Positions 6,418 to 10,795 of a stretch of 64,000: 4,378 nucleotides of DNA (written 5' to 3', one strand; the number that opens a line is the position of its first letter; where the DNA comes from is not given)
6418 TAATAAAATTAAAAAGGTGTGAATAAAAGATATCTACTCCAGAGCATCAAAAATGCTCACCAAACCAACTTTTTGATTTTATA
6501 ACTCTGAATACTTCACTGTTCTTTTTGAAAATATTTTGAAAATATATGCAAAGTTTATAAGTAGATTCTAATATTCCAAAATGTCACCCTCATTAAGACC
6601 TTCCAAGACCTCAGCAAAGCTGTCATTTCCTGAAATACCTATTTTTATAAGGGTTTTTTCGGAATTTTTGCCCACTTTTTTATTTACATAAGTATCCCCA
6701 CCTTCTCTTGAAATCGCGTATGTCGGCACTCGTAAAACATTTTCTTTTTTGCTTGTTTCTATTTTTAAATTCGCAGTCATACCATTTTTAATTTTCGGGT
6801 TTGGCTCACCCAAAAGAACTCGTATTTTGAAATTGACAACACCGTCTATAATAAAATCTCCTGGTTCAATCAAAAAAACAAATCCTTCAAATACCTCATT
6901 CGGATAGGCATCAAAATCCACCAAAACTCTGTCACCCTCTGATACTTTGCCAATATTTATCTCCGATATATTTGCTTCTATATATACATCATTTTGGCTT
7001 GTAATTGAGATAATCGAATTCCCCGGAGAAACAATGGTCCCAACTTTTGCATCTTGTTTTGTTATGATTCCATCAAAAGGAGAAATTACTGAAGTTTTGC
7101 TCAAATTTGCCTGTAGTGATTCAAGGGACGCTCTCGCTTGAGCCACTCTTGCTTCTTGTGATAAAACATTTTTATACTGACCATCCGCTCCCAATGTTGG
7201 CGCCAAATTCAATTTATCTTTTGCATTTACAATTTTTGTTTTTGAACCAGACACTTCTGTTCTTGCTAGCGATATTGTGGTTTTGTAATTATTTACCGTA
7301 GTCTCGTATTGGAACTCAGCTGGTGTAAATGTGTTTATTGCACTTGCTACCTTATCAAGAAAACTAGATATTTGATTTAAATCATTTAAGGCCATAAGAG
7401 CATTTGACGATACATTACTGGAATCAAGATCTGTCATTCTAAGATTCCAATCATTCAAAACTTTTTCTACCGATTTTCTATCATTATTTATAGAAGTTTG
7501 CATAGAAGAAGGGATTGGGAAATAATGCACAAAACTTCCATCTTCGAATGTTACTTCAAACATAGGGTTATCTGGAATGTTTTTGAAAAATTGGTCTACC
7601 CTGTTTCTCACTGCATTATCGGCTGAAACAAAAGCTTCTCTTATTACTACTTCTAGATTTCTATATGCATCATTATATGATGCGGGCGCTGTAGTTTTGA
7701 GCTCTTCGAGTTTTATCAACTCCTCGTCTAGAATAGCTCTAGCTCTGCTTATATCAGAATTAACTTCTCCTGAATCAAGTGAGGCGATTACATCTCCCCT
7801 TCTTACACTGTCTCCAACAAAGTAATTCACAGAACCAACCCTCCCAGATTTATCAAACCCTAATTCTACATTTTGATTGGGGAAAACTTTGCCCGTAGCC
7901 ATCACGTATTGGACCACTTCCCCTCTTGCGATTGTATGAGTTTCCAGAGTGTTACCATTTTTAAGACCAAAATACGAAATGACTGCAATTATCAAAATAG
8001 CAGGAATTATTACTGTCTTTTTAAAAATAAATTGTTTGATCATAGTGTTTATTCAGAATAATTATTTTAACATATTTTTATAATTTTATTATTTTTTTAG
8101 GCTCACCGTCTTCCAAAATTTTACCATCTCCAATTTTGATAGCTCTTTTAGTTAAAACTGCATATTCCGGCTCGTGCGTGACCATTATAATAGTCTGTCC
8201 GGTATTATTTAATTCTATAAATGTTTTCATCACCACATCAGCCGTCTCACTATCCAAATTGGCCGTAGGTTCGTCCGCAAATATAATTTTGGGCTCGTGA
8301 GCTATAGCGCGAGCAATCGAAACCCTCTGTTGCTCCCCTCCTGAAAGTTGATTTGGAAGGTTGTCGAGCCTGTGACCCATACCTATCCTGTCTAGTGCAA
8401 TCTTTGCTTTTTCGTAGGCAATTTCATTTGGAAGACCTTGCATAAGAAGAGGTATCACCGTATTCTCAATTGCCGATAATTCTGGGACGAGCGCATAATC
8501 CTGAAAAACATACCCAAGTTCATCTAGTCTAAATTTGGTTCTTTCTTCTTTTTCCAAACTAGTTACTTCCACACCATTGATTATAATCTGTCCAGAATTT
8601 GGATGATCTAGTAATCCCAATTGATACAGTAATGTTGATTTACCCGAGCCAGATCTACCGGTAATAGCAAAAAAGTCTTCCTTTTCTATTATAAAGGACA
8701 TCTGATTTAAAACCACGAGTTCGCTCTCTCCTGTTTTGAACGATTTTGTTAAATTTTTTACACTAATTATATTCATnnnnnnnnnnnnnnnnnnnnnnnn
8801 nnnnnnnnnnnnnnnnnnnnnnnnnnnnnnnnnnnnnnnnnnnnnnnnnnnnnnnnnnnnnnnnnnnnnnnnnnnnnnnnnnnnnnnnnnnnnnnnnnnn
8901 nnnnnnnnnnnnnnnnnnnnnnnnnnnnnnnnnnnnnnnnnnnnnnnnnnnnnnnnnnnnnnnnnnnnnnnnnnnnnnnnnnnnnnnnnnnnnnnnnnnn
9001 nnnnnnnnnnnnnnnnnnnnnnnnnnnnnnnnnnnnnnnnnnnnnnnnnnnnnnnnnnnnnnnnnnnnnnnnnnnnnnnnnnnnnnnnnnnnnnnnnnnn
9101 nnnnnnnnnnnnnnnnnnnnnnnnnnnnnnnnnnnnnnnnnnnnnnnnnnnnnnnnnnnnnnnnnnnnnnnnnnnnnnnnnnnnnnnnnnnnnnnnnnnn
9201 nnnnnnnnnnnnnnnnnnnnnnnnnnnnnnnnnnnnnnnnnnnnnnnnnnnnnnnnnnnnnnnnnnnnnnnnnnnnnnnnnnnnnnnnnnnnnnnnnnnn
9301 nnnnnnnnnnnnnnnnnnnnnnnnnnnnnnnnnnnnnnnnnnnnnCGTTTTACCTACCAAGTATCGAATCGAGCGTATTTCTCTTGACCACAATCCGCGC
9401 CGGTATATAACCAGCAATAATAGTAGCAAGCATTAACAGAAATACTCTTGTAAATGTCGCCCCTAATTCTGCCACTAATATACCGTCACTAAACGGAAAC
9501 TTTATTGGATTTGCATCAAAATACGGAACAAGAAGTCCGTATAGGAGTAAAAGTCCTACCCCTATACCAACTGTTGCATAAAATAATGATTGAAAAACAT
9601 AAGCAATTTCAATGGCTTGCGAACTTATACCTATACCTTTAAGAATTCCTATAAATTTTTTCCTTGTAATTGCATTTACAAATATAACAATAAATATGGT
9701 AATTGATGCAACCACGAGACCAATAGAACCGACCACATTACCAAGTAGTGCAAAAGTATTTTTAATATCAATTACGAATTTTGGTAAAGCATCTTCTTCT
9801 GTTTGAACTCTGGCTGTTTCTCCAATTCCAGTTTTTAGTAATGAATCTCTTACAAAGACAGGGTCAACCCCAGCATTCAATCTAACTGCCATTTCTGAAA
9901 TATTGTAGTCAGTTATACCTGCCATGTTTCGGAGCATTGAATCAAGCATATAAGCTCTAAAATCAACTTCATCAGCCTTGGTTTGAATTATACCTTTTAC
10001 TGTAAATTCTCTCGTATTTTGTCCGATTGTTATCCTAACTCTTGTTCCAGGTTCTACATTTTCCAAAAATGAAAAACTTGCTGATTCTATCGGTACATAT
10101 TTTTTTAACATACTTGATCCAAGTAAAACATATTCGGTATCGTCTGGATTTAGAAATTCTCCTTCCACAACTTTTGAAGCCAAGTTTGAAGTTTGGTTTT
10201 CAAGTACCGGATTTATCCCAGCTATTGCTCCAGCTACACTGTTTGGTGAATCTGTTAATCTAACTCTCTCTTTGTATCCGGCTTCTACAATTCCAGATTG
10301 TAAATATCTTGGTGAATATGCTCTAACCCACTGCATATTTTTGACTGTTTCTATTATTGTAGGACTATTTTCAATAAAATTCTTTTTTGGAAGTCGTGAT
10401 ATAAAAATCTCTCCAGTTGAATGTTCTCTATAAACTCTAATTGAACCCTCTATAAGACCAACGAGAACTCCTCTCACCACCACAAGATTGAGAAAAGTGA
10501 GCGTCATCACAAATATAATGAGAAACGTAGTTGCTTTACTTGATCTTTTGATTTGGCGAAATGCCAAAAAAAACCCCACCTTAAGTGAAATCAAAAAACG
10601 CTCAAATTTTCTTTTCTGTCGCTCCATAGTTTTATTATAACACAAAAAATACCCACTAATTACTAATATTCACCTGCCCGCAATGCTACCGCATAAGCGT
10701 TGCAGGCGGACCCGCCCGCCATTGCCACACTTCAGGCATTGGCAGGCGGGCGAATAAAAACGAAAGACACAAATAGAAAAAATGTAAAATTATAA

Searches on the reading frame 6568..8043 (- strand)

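Call 97: search_protein_families(library=pfam, max_evalue=0.001, proteins=[window:6568-8043:-])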
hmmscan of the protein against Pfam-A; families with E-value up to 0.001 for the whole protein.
window:6568-8043:- (491 aa): 3 families
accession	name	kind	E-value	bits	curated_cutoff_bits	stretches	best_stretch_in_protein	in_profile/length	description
PF16576.10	HlyD_D23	-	1.6e-17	64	30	1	305-424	97-214/214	Barrel-sandwich domain of CusB or HlyD membrane-fusion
PF13437.12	HlyD_3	-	1.3e-12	48.8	22.2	1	319-409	2-91/106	HlyD family secretion protein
PF13533.13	Biotin_lipoyl_2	-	5.5e-05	23.3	29.8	0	63-90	5-32/32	Biotin-lipoyl like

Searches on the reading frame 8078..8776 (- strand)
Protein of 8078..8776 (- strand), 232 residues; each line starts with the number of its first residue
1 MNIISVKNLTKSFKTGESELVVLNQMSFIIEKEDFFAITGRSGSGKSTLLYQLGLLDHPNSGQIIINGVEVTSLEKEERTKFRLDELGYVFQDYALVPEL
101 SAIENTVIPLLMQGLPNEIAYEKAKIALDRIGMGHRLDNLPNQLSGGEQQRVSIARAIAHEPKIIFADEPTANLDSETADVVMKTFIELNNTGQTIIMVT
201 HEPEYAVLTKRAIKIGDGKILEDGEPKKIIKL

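Call 97: search_protein_families(library=pfam, max_evalue=0.001, proteins=[window:8078-8776:-])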
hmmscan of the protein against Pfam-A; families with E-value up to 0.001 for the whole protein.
window:8078-8776:- (232 aa): 4 families
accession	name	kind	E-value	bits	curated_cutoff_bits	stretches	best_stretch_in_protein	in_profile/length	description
PF00005.33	ABC_tran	-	3.3e-31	109.1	25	1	23-172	1-137/137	ABC transporter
PF02463.25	SMC_N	-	3.9e-06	26.9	40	0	80-205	109-201/220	RecF/RecN/SMC N terminal domain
PF13304.12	AAA_21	-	4.8e-05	24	27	0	35-56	1-22/304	AAA domain, putative AbiEii toxin, Type IV TA system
PF13555.12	AAA_29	-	0.0001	22.4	27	1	28-50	17-39/61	P-loop containing region of AAA domain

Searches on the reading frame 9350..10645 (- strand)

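Call 97: search_protein_families(library=pfam, max_evalue=0.001, proteins=[window:9350-10645:-])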
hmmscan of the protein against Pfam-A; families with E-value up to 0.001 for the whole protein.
window:9350-10645:- (431 aa): 1 family
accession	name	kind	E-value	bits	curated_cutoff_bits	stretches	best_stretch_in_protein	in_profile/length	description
PF02687.27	FtsX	-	9.2e-09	35.8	25.5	1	304-423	2-119/120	FtsX-like permease C-terminal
